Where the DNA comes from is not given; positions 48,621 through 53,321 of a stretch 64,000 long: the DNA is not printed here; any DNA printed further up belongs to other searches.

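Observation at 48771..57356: Stripped-down, non-canonical type VII-like secretion locus lacking EssA, EssB and EsaA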

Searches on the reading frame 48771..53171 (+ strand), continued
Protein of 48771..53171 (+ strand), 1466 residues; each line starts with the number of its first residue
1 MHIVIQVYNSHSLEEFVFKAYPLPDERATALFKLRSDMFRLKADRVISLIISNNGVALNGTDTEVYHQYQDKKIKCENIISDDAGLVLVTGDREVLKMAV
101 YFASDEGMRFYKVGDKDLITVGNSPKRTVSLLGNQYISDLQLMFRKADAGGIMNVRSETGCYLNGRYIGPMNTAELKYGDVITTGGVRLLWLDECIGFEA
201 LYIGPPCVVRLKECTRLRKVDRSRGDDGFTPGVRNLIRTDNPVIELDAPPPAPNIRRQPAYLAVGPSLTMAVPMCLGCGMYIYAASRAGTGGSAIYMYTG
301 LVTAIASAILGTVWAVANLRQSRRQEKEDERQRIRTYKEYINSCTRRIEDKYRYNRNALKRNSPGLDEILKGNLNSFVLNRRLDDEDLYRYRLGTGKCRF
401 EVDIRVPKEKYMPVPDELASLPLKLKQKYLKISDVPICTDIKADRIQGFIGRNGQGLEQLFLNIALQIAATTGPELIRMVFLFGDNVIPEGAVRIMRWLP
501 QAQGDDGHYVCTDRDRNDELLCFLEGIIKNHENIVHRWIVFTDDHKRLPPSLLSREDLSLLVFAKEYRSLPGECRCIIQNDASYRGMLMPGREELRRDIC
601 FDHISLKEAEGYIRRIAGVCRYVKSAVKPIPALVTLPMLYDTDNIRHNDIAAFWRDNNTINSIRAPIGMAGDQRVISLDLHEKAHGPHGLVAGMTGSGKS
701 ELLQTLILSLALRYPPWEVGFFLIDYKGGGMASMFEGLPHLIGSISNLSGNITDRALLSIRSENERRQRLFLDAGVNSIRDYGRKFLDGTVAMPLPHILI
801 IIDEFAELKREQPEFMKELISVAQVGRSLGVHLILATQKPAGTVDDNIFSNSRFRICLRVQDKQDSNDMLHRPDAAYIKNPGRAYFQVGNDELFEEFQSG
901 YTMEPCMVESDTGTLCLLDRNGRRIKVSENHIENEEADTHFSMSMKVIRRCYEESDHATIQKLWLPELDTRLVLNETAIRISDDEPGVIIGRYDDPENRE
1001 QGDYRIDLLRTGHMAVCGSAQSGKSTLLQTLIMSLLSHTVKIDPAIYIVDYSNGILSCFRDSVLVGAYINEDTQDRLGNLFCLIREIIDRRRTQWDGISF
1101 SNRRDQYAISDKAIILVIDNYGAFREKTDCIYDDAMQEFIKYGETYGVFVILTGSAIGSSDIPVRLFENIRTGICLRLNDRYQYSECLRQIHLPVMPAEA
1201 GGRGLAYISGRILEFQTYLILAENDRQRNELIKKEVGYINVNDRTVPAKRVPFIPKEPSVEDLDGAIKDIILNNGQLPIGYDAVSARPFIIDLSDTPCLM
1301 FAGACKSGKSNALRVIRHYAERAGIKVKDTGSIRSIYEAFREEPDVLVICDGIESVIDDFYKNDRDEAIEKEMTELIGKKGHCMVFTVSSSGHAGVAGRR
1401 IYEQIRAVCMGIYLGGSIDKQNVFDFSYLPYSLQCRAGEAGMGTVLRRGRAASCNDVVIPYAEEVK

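Call 36: find_encoding_contigs(protein=P0140, flank=10000, max_places=1)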
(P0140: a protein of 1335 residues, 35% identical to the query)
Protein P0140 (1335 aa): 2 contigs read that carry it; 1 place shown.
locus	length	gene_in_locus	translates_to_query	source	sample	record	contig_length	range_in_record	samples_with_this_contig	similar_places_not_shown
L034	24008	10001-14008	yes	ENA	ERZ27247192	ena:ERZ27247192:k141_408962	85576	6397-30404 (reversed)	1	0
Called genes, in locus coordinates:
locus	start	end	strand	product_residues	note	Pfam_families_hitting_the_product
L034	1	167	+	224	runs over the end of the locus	PF03853:YjeF_N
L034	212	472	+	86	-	-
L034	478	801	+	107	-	-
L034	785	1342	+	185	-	PF04260:DUF436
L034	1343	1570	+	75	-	PF01361:Tautomerase, PF14552:Tautomerase_2 (weak)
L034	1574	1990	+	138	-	PF01327:Pep_deformylase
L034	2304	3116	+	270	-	PF00924:MS_channel_2nd, PF21082:MS_channel_3rd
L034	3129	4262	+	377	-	PF00149:Metallophos, PF12850:Metallophos_2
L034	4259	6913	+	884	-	PF13476:AAA_23, PF13555:AAA_29 (weak), PF13558:SbcC_Walker_B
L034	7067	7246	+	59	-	-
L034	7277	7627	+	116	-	-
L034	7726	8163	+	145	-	PF00254:FKBP_C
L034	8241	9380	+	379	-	PF01817:CM_2, PF00800:PDT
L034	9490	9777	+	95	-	-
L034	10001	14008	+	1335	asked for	PF01580:FtsK_SpoIIIE, PF13401:AAA_22 (faint), PF13555:AAA_29 (faint), PF01580:FtsK_SpoIIIE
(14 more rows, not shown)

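Call 48: search_solved_structures(query=window:48771-53171:+, max_evalue=0.00001)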
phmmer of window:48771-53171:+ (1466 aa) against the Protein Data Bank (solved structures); distinct sequences matched with E-value up to 0.00001: 14.
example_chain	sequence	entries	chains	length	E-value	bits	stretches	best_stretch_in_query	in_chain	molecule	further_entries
9qks_G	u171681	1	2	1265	4.1e-104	352.6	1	74-966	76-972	ESX secretion system protein YukB,Green fluorescent protein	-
4nh0_A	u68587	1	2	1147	1.5e-70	241.3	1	601-1316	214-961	Cell divisionFtsK/SpoIIIE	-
7b9f_C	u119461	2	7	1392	2.1e-45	158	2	655-902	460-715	EccC5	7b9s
7np7_C1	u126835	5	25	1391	1.3e-43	152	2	602-889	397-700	ESX-5 secretion system protein EccC5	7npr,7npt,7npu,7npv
4lya_A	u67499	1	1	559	3e-24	87.9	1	948-1317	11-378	Uncharacterized protein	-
5fv0_A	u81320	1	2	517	5.4e-22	80.4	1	990-1317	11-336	ESX secretion system protein EccC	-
4n1a_A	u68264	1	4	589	8.8e-21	76.4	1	646-865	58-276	Cell divisionFtsK/SpoIIIE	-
2iuu_A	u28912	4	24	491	2.1e-20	75.2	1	676-880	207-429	DNA TRANSLOCASE FTSK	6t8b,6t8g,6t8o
2ius_A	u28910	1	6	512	2.7e-20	74.8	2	655-796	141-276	DNA TRANSLOCASE FTSK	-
2iut_A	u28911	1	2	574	3.5e-20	74.5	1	677-880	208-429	DNA TRANSLOCASE FTSK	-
9jv8_A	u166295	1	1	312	6.7e-15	56.9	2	704-840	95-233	ESX-1 secretion system protein EccCb1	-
6o1w_A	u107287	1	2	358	1.4e-12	49.2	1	678-899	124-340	DNA translocase coupling protein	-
6o1x_A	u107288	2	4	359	1.4e-12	49.2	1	678-899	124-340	DNA translocase coupling protein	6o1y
6o1z_A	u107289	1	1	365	1.5e-12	49.2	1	678-899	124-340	DNA translocase coupling protein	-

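Call 89: search_protein_families(library=pfam, proteins=[L032:7556-9373:+, L032:5867-7015:+], max_evalue=0.05)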
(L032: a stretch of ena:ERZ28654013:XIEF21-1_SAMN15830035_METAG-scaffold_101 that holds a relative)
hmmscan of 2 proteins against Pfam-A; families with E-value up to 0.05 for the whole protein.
L032:7556-9373:+ (606 aa): 11 families
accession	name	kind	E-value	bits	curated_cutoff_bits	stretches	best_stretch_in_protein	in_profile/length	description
PF13240.11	Zn_Ribbon_1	-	5.4e-11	42.3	25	2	2-23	1-22/23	zinc-ribbon domain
PF12773.13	DZR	-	3.2e-10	40.5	27.3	1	3-58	1-45/45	Double zinc ribbon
PF13248.11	Zn_ribbon_3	-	3.9e-10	39.3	27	2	2-24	4-26/26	zinc-ribbon domain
PF09889.16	DUF2116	-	0.00011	22.5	26.8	0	38-92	4-55/59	Probable treble clef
PF24463.1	DUF7577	-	0.00064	19.7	28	0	40-59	5-24/27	Domain of unknown function (DUF7577)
PF24460.1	DUF7575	-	0.0015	18.3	28.5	0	3-23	6-26/28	Domain of unknown function (DUF7575)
PF14803.11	Zn_ribbon_Nudix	-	0.0016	18.7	25.6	0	15-27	1-13/34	Nudix N-terminal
PF17032.10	Zn_ribbon_15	-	0.0022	19.2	28.9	0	2-21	54-73/73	zinc-ribbon family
PF18912.6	DZR_2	-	0.0074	16.5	27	0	33-61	17-46/56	Double zinc ribbon domain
PF10571.15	UPF0547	-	0.022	15.3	29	1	3-21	3-21/26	Uncharacterised protein family UPF0547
PF12172.15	zf-ChsH2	-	0.024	14.8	23.2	1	40-58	14-32/37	ChsH2, rubredoxin-like zinc ribbon domain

L032:5867-7015:+ (383 aa): 10 families
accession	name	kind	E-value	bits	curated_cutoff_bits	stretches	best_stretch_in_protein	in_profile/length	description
PF13430.11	DUF4112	-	0.00021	21.9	23.3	0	173-192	70-89/105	Domain of unknown function (DUF4112)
PF04513.17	Baculo_PEP_C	-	0.00045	20.7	38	0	11-93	47-128/140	Baculovirus polyhedron envelope protein, PEP, C terminus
PF06103.16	DUF948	-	0.00078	20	37.2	0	219-270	14-65/89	Bacterial protein of unknown function (DUF948)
PF01442.23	Apolipoprotein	-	0.0036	17.5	90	0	271-312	128-168/190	Apolipoprotein A1/A4/E domain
PF10046.14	BLOC1_2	-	0.0038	18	33.4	0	236-285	42-92/96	Biogenesis of lysosome-related organelles complex-1 subunit 2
PF07817.19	GLE1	-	0.0098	15.7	24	0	232-293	2-61/250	GLE1-like protein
PF14744.11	WASH-7_mid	-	0.01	15.4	25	1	253-310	22-80/346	WASH complex subunit 7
PF15984.10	Collagen_mid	-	0.013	15.7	31.1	0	273-341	87-155/198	Bacterial collagen, middle region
PF10157.14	BORCS6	-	0.03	14.9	35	0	242-297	11-65/101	BLOC-1-related complex sub-unit 6 C-terminal helix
PF07996.16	T4SS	-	0.041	14.7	24.7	0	17-95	19-99/197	Type IV secretion system proteins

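Call 93: find_encoding_contigs(protein=P0086, flank=10000, max_places=2)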
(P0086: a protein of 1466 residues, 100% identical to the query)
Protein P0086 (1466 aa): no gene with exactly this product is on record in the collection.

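Call 94: list_cluster_members(proteins=[P0086, P0001, P0206, P0298])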
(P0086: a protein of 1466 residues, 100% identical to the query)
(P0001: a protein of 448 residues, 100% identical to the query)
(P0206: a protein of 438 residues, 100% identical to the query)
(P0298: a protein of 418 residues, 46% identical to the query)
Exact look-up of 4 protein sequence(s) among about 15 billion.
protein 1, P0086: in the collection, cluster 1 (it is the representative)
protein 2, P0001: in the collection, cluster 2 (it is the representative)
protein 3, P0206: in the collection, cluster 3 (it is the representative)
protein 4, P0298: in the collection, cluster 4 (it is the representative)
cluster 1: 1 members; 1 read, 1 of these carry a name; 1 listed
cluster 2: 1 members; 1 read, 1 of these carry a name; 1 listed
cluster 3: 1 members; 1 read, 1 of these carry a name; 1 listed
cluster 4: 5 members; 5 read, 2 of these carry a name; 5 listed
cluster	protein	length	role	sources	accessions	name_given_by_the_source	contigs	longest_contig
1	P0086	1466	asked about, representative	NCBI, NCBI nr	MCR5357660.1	MAG: hypothetical protein K6E63_09720 [Lachnospiraceae bacterium] | hypothetical protein [Lachnospiraceae bacterium]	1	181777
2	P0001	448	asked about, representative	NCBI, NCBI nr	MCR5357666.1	MAG: FHA domain-containing protein [Lachnospiraceae bacterium] | FHA domain-containing protein [Lachnospiraceae bacterium]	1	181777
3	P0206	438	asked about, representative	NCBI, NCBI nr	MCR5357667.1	MAG: DUF2974 domain-containing protein [Lachnospiraceae bacterium] | DUF2974 domain-containing protein [Lachnospiraceae bacterium]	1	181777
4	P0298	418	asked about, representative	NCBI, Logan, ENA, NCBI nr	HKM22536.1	MAG TPA: Mbeg1-like protein [Lachnospiraceae bacterium] | Mbeg1-like protein [Lachnospiraceae bacterium]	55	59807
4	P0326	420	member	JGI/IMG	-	hypothetical protein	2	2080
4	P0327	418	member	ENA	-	-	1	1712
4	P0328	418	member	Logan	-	-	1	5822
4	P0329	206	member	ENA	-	-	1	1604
